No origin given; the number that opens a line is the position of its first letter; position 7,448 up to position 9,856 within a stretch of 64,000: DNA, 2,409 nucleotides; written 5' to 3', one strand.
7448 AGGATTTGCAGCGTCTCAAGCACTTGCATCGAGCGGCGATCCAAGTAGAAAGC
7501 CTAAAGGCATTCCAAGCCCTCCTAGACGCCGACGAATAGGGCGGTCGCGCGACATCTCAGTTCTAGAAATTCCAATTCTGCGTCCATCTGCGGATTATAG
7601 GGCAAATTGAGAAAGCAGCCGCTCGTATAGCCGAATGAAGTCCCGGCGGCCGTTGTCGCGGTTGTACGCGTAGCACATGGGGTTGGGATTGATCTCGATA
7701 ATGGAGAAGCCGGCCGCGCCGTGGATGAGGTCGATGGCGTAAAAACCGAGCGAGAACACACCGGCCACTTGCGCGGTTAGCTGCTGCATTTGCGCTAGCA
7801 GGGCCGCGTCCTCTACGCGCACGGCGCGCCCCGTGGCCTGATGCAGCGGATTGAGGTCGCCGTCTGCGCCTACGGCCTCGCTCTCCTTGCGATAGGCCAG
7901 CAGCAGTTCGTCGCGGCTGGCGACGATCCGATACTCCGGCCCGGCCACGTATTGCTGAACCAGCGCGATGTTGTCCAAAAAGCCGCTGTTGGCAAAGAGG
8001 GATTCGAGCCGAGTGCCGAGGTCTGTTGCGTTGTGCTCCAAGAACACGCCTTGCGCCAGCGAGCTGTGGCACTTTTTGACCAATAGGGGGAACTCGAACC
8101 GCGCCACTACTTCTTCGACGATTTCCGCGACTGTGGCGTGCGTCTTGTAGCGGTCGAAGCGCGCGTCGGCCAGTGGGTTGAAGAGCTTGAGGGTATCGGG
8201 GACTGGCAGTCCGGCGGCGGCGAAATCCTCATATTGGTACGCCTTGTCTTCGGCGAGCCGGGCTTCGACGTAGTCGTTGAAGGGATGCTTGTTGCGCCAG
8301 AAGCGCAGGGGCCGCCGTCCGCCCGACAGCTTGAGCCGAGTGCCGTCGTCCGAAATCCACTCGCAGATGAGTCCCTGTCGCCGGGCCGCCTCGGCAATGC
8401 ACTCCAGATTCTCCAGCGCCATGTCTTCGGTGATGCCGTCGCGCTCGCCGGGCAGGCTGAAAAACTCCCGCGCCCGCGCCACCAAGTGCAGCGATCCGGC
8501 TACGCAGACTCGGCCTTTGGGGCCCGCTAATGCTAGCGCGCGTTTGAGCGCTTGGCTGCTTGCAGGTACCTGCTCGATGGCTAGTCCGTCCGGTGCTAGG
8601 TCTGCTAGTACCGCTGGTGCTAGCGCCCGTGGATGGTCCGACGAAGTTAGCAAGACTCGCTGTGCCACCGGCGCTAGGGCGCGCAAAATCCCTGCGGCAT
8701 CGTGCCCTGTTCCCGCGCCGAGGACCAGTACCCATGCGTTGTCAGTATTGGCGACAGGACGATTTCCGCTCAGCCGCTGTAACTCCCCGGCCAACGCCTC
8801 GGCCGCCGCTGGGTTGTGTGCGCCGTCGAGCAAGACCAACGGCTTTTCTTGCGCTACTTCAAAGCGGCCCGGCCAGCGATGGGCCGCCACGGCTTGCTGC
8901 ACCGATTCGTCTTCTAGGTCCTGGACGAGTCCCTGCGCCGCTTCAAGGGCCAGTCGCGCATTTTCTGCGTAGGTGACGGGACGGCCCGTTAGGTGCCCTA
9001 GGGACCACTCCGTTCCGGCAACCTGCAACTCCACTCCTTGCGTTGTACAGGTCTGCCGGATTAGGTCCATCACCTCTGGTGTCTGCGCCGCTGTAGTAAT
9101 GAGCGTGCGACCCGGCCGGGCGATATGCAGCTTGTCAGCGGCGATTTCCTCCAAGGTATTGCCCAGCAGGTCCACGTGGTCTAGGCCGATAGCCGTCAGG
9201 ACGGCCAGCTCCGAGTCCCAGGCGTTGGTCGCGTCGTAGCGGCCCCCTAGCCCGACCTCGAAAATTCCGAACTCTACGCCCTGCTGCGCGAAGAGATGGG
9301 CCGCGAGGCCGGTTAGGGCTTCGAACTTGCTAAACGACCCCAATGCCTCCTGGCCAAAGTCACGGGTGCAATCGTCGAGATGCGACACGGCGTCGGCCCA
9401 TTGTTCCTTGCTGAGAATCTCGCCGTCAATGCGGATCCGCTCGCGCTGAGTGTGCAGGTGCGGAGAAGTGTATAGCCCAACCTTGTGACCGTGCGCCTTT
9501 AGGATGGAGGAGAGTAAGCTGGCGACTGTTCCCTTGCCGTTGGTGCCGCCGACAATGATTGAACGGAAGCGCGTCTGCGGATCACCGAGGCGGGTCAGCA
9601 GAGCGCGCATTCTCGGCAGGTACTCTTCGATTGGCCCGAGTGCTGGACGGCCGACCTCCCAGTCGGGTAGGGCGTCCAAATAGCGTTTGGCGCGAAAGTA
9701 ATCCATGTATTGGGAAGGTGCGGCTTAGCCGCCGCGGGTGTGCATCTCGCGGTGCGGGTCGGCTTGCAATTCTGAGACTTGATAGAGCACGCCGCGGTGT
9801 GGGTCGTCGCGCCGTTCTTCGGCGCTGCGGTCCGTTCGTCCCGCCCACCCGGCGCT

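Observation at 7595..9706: FolC (Mur-ligase) fused to a C-terminal ATP-grasp ligase: domain order opposite to cyanophycin synthetase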

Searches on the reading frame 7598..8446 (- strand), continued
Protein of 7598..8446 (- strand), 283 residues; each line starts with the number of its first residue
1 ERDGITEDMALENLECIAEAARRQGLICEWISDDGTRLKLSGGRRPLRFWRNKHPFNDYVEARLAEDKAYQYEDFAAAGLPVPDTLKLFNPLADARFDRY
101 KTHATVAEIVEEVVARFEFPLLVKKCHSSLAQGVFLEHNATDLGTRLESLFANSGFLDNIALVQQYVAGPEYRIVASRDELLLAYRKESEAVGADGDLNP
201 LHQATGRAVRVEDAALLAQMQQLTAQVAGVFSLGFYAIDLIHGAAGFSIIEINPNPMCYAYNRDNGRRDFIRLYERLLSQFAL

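Call 77: search_solved_structures(query=A1, max_evalue=0.01, show_alignments=4)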
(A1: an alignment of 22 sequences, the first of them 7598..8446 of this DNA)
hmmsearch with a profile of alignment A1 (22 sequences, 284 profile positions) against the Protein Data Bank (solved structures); distinct sequences matched with E-value up to 0.01: 10.
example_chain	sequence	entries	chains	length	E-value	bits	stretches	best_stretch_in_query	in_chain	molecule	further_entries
8evy_B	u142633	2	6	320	2.7e-06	30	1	111-257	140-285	D-alanine--D-alanine ligase B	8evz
5zct_A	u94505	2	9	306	0.00012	24.6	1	120-257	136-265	Ribosomal protein S6--L-glutamate ligase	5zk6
4iwx_A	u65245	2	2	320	0.00014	24.4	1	120-257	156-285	Ribosomal protein S6 modification protein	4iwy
3r23_A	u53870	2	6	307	0.0013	21.2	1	113-254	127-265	D-alanine--D-alanine ligase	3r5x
4zqi_A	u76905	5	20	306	0.0028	20.1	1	110-257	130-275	D-alanine--D-alanine ligase | D-alanine-D-alanine ligase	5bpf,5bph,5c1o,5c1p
3v4z_A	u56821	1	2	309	0.0029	20.1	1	110-257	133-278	D-alanine--D-alanine ligase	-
3vpd_A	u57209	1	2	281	0.0037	19.7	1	114-254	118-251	Ribosomal protein S6 modification protein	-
30vh_A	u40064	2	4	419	0.005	19.3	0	114-178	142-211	L-amino acid ligase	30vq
7qyr_A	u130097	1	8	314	0.0074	18.7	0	119-257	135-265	Probable alpha-L-glutamate ligase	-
7qys_A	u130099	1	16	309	0.0079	18.6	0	111-257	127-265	Probable alpha-L-glutamate ligase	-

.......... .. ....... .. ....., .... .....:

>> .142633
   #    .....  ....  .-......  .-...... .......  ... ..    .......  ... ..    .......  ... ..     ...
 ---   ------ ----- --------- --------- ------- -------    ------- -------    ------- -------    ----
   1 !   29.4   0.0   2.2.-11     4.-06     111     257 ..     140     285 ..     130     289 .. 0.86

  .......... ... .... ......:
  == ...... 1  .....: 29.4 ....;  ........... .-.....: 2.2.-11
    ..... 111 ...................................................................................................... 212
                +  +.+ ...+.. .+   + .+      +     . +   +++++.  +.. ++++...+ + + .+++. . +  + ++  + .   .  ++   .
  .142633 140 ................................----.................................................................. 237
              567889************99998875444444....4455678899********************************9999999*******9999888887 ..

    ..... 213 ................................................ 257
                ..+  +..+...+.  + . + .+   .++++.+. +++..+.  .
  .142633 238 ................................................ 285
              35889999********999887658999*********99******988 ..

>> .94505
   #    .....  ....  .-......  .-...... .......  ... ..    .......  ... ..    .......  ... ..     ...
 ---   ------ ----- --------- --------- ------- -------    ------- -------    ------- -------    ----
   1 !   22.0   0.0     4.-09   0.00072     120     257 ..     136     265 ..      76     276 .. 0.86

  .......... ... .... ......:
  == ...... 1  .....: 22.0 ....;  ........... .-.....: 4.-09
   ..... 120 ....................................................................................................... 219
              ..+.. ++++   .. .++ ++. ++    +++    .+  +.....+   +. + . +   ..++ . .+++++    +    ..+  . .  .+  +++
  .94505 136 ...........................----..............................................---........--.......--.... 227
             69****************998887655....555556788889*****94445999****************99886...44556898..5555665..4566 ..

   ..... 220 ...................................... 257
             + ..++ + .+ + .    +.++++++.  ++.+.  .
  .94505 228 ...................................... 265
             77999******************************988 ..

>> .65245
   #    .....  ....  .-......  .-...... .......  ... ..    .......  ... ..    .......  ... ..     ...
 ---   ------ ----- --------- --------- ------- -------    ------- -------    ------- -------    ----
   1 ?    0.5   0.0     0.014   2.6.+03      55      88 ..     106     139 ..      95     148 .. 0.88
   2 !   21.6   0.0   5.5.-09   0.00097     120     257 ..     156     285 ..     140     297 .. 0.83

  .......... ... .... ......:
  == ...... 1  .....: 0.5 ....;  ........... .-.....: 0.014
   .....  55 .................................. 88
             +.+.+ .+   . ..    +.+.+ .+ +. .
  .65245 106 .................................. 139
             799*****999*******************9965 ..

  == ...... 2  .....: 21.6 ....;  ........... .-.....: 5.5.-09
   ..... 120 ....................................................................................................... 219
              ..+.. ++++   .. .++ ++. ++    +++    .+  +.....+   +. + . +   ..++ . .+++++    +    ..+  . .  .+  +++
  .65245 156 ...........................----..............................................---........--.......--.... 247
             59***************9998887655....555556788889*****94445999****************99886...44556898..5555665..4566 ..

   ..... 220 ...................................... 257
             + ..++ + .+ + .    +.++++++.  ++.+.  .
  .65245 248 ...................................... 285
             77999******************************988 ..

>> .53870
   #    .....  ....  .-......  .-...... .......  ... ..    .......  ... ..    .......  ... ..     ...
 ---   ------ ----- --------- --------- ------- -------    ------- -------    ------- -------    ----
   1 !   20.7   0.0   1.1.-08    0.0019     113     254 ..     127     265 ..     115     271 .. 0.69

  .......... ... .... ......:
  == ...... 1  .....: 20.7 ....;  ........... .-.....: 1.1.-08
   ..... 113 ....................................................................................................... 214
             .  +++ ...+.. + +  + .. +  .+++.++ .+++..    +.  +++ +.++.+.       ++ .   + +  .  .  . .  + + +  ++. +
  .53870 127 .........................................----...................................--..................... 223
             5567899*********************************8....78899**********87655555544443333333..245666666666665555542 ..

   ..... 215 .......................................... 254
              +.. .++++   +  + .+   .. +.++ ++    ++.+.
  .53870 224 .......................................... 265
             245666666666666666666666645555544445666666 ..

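Call 82: find_encoding_contigs(protein=P0286, flank=6000, max_places=1)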
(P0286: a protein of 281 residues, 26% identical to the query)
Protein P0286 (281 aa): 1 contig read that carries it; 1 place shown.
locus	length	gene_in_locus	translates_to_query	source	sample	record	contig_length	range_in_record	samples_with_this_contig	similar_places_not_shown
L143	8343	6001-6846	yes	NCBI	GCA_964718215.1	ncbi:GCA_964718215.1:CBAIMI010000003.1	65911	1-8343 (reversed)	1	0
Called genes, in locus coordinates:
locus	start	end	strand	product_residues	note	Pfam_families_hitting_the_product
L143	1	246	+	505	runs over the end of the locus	PF13231:PMT_2 (weak)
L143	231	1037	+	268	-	PF00535:Glycos_transf_2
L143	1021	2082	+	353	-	PF13439:Glyco_transf_4, PF13579:Glyco_trans_4_4 (weak), PF20706:GT4-conflict (weak), PF00534:Glycos_transf_1, PF13692:Glyco_trans_1_4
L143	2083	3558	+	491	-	PF02366:PMT, PF13231:PMT_2, PF16192:PMT_4TMC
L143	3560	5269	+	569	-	PF10131:PTPS_related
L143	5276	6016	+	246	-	PF01996:F420_ligase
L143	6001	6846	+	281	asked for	PF14397:ATPgrasp_ST (faint), PF02655:ATP-grasp_3 (weak), PF08443:RimK, PF14398:ATPgrasp_YheCD, PF03133:TTL (weak)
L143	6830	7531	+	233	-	-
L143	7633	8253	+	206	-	PF08239:SH3_3 (weak)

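Call 83: find_encoding_contigs(protein=P0289, flank=6000, max_places=1)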
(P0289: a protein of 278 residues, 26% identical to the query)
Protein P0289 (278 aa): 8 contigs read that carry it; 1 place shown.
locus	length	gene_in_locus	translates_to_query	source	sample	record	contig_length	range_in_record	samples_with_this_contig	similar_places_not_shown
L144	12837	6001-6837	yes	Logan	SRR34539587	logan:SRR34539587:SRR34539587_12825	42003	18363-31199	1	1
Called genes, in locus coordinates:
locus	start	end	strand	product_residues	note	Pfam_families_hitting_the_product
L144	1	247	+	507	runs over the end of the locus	-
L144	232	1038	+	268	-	PF00535:Glycos_transf_2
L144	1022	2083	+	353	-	PF13439:Glyco_transf_4, PF13579:Glyco_trans_4_4 (faint), PF20706:GT4-conflict (weak), PF00534:Glycos_transf_1, PF13692:Glyco_trans_1_4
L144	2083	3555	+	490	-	PF02366:PMT, PF13231:PMT_2, PF16192:PMT_4TMC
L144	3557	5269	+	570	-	PF10131:PTPS_related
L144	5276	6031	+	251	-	PF01996:F420_ligase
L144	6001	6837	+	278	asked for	PF08443:RimK, PF03133:TTL (faint), PF07478:Dala_Dala_lig_C, PF14398:ATPgrasp_YheCD (weak)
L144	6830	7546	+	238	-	-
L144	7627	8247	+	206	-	PF08239:SH3_3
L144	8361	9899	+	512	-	PF01943:Polysacc_synt, PF13440:Polysacc_synt_3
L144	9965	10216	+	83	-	-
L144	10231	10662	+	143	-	PF02637:GatB_Yqey (weak), PF09424:YqeY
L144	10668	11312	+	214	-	PF13413:HTH_25, PF09136:Glucodextran_B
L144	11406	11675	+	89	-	-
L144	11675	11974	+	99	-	PF12732:YtxH (weak)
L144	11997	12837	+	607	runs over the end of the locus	PF01411:tRNA-synt_2c, PF07973:tRNA_SAD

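Call 84: find_encoding_contigs(protein=P0284, flank=6000, max_places=1)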
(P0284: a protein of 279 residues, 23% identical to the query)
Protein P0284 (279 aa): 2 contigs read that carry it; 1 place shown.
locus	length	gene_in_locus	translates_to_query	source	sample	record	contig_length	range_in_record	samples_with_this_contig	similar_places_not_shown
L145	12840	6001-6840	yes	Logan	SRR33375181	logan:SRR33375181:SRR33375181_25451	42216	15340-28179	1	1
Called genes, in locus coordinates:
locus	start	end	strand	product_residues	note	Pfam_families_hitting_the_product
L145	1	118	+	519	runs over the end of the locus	PF13231:PMT_2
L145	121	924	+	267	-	PF00535:Glycos_transf_2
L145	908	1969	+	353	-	PF13579:Glyco_trans_4_4 (weak), PF13439:Glyco_transf_4, PF20706:GT4-conflict (weak), PF00534:Glycos_transf_1, PF13692:Glyco_trans_1_4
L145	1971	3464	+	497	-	PF02366:PMT, PF13231:PMT_2, PF16192:PMT_4TMC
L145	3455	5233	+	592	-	PF10131:PTPS_related, PF09586:YfhO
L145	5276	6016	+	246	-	PF01996:F420_ligase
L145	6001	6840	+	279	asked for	PF03133:TTL (faint), PF07478:Dala_Dala_lig_C (weak), PF08443:RimK, PF14398:ATPgrasp_YheCD (weak)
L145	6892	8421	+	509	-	PF01943:Polysacc_synt, PF13440:Polysacc_synt_3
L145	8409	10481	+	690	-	-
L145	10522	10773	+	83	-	-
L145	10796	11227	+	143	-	PF09424:YqeY, PF02637:GatB_Yqey (weak)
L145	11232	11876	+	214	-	PF13413:HTH_25, PF09136:Glucodextran_B (weak)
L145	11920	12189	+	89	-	-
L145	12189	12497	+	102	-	PF12732:YtxH (weak)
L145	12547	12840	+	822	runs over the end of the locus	PF07212:Hyaluronidase_1, PF13884:Peptidase_S74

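Call 85: search_protein_families(library=ncbifam, proteins=[L143:5276-6016:+, L144:5276-6031:+, L145:5276-6016:+, L143:6830-7531:+], max_evalue=0.01)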
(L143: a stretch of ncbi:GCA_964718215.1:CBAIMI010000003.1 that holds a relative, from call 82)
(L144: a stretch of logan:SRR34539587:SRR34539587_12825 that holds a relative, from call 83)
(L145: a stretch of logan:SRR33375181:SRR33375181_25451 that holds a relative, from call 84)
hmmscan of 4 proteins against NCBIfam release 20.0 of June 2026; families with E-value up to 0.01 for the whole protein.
L143:5276-6016:+ (246 aa): 4 families
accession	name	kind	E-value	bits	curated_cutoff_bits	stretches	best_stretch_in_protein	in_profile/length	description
TIGR04132.1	intra_fol_E_lig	hypoth_equivalog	2.9e-74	249.5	350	1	1-245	1-241/241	putative folate metabolism gamma-glutamate ligase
TIGR01916.1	F420_cofE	equivalog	1.4e-31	109.8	180.65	1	6-224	7-236/244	coenzyme F420-0:L-glutamate ligase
NF009809.0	PRK13293.1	equivalog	2.2e-31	109.2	274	1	3-224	5-236/253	coenzyme F420-0:L-glutamate ligase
NF009810.0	PRK13294.1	equivalog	4.9e-24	85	304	1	9-224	22-235/449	coenzyme F420-0:L-glutamate ligase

L144:5276-6031:+ (251 aa): 4 families
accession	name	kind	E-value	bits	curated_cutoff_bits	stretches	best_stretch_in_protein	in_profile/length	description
TIGR04132.1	intra_fol_E_lig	hypoth_equivalog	3.3e-76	255.9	350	1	1-245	1-241/241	putative folate metabolism gamma-glutamate ligase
NF009809.0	PRK13293.1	equivalog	1.2e-31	110.1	274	2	80-215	94-228/253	coenzyme F420-0:L-glutamate ligase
TIGR01916.1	F420_cofE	equivalog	1.3e-30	106.6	180.65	1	3-208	3-222/244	coenzyme F420-0:L-glutamate ligase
NF009810.0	PRK13294.1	equivalog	4.5e-26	91.7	304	1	9-210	22-224/449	coenzyme F420-0:L-glutamate ligase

L145:5276-6016:+ (246 aa): 4 families
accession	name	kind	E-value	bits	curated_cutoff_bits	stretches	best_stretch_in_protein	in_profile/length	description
TIGR04132.1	intra_fol_E_lig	hypoth_equivalog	1e-75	254.3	350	1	1-244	1-240/241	putative folate metabolism gamma-glutamate ligase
TIGR01916.1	F420_cofE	equivalog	4.1e-33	114.8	180.65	1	4-216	4-229/244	coenzyme F420-0:L-glutamate ligase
NF009809.0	PRK13293.1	equivalog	8.9e-33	113.7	274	1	1-222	3-235/253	coenzyme F420-0:L-glutamate ligase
NF009810.0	PRK13294.1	equivalog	2.7e-26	92.5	304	1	8-211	21-225/449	coenzyme F420-0:L-glutamate ligase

L143:6830-7531:+ (233 aa): 1 family
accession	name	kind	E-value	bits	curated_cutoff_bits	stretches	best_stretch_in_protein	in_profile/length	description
NF041043.1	BPSS1780_fam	subfamily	0.0058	15.9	90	1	17-227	13-232/247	BPSS1780 family membrane protein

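Call 92: search_protein_families(library=ncbifam, proteins=[L101:5279-5998:+], max_evalue=0.001)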
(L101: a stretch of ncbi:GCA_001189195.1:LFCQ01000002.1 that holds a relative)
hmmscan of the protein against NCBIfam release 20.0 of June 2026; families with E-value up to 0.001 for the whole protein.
L101:5279-5998:+ (239 aa): 0 families

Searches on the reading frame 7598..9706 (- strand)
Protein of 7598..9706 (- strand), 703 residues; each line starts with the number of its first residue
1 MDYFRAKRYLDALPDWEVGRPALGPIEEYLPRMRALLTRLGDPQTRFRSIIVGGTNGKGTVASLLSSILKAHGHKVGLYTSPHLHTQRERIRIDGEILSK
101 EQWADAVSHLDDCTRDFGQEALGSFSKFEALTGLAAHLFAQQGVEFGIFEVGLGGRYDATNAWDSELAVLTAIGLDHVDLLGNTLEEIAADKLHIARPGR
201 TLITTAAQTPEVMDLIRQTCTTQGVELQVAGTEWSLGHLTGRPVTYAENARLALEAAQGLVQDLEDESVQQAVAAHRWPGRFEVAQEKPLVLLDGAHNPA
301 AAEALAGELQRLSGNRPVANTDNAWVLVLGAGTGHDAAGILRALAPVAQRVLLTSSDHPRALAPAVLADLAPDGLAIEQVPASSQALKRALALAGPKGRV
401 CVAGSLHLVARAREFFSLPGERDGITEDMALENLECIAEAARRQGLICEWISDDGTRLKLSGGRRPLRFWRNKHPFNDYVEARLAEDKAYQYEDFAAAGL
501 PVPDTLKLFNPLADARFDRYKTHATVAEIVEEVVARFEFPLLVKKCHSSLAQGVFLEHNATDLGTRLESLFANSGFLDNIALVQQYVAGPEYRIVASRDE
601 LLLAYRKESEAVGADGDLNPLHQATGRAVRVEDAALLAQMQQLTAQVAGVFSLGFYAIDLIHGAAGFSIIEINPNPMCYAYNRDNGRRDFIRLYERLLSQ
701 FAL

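Call 4: search_protein_families(library=pfam, proteins=[window:7598-9706:-], max_evalue=1)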
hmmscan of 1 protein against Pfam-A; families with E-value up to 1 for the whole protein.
window:7598-9706:- (703 aa): 6 families
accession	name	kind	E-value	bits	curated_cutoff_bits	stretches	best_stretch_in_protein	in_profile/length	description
PF02875.26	Mur_ligase_C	-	6.3e-17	63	28.4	1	280-405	1-126/127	Mur ligase, glutamate ligase domain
PF08245.18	Mur_ligase_M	-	4.3e-09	37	24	2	138-197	51-111/200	Mur ligase middle domain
PF08443.16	RimK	-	3.6e-08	33.7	21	1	527-685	31-176/188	RimK-like ATP-grasp domain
PF02655.19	ATP-grasp_3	-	0.02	15.4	23.2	1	485-675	1-156/160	ATP-grasp domain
PF07478.18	Dala_Dala_lig_C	-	0.055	13.4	24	1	518-595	16-89/204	D-ala D-ala ligase C-terminus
PF14397.11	ATPgrasp_ST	-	0.22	11.1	31.4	0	474-556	8-78/278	Sugar-transfer associated ATP-grasp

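Call 5: search_protein_families(library=ncbifam, proteins=[window:7598-9706:-], max_evalue=1)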
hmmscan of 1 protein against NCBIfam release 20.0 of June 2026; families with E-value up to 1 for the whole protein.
window:7598-9706:- (703 aa): 27 families (the best 25 are shown)
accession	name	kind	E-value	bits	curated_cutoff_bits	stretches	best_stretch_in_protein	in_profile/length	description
TIGR01499.1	folC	subfamily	1.3e-89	301.4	162.65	1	30-415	1-399/400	bifunctional protein FolC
NF047860.1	Tet-DihydfolSynFolCMyb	equivalog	2.9e-66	224.3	700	2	26-230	42-245/468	bifunctional tetrahydrofolate synthase/dihydrofolate synthase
NF008101.0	PRK10846.1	equivalog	5.8e-57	193.3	360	1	33-414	35-412/422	bifunctional tetrahydrofolate synthase/dihydrofolate synthase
TIGR02068.2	cya_phycin_syn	equivalog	4.7e-13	48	850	3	50-84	482-516/862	cyanophycin synthetase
NF010623.0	PRK14016.1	subfamily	4.8e-12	44.8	877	3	435-617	163-325/871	cyanophycin synthetase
NF001126.0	PRK00139.1-4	equivalog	5.6e-12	45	373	2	41-91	98-148/486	UDP-N-acetylmuramoyl-L-alanyl-D-glutamate--2,6-diaminopimelate ligase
TIGR01085.1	murE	subfamily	1.5e-11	43.9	257.3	2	247-404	288-445/472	UDP-N-acetylmuramyl-tripeptide synthetase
NF008896.0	PRK11929.1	equivalog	4.2e-11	41.4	1023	2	256-407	319-475/965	bifunctional UDP-N-acetylmuramoyl-L-alanyl-D-glutamate--2,6-diaminopimelate ligase MurE/UDP-N-acetylmuramoyl-tripeptide--D-alanyl-D-alanine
TIGR00768.1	rimK_fam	subfamily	6.2e-11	42.2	143.4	1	482-676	82-255/276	RimK family alpha-L-glutamate ligase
NF001124.0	PRK00139.1-2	equivalog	5.4e-09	35.3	476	2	223-406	285-468/500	UDP-N-acetylmuramoyl-L-alanyl-D-glutamate--2,6-diaminopimelate ligase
NF053648.1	pMurE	equivalog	1.8e-08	33.5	600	3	48-76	99-127/464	pseudomurein biosynthesis peptide ligase pMurE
TIGR04012.1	poly_gGlu_PgsB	equivalog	4.6e-08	32.2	222.7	1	165-284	127-244/380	poly-gamma-glutamate synthase PgsB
NF053645.1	pMurC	equivalog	4.8e-06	25.5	560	2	261-315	334-391/492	pseudomurein biosynthesis peptide ligase pMurC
TIGR02144.1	LysX_arch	equivalog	1.5e-05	24.3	275.6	1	483-676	83-254/281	lysine biosynthesis protein LysX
NF053647.1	pMurD2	equivalog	1.7e-05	23.9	550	1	35-76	87-128/405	pseudomurein biosynthesis peptide ligase pMurD2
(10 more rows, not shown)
